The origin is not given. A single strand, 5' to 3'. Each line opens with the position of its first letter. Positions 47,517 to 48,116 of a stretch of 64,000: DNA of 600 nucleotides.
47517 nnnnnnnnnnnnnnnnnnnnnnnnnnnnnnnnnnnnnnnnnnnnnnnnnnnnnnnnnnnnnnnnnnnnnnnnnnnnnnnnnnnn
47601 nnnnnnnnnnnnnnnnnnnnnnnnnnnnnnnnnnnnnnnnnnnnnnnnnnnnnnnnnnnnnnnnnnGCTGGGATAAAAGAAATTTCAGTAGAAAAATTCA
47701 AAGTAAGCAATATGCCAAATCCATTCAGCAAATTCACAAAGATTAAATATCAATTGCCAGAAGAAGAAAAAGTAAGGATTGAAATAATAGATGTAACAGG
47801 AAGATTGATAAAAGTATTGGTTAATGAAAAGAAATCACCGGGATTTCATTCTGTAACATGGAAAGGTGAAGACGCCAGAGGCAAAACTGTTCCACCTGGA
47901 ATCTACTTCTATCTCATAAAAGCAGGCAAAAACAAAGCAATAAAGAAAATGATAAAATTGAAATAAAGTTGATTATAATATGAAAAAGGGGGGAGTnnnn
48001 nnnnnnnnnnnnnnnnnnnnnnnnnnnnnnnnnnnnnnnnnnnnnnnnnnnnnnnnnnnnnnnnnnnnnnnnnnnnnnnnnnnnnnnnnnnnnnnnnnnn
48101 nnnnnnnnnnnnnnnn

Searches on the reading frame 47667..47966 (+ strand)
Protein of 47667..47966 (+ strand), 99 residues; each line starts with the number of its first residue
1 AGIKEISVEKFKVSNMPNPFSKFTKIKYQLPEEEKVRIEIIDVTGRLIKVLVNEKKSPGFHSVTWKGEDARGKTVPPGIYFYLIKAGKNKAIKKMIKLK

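Call 70: search_protein_families(library=ncbifam, proteins=[window:47667-47966:+], max_evalue=0.01)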
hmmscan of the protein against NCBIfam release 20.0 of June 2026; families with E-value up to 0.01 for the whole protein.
window:47667-47966:+ (99 aa): 12 families
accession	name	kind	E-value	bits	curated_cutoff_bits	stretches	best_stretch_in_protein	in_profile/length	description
TIGR04183.1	Por_Secre_tail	domain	1e-10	41.4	23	1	17-97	3-71/72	T9SS type A sorting domain-containing protein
NF033707.1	T9SS_sortase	equivalog_domain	5.6e-10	37.5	420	1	9-91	995-1085/1095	type IX secretion system sortase PorU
NF052323.1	T9SSA_dep_M6i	equivalog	1.1e-09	36.9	600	1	9-98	954-1039/1043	T9SS-dependent M6-like inactivated metalloprotease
NF005176.1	PRK06655.1-1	equivalog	1.4e-08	34.9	230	1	30-87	94-150/197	flagellar hook assembly protein FlgD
NF038113.1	T9SSA_dep_M36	equivalog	3.9e-06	25.3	885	1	6-96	788-867/869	T9SS-dependent M36 family metallopeptidase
NF052228.1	T9SS_PorZ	equivalog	2.3e-05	23.1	260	1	34-91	695-749/757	type IX secretion system anionic LPS delivery protein PorZ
NF009277.0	PRK12634.1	equivalog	0.00018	21.7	333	1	36-88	124-174/221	flagellar basal body rod modification protein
NF009452.0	PRK12812.1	equivalog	0.00019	20.8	258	1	32-86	147-204/289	flagellar basal body rod modification protein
NF053608.1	Lsa66_OmpA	equivalog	0.00047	18.7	700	1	39-91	182-236/581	fibronectin-binding adhesin Lsa66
NF009276.0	PRK12633.1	equivalog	0.0017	18.1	383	1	33-88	128-183/234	flagellar basal body rod modification protein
NF009453.0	PRK12813.1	equivalog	0.0035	16.9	264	1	52-90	139-177/223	flagellar basal body rod modification protein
TIGR04131.1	Bac_Flav_CTERM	domain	0.0078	16.3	35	0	31-99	24-84/85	T9SS type B sorting domain-containing protein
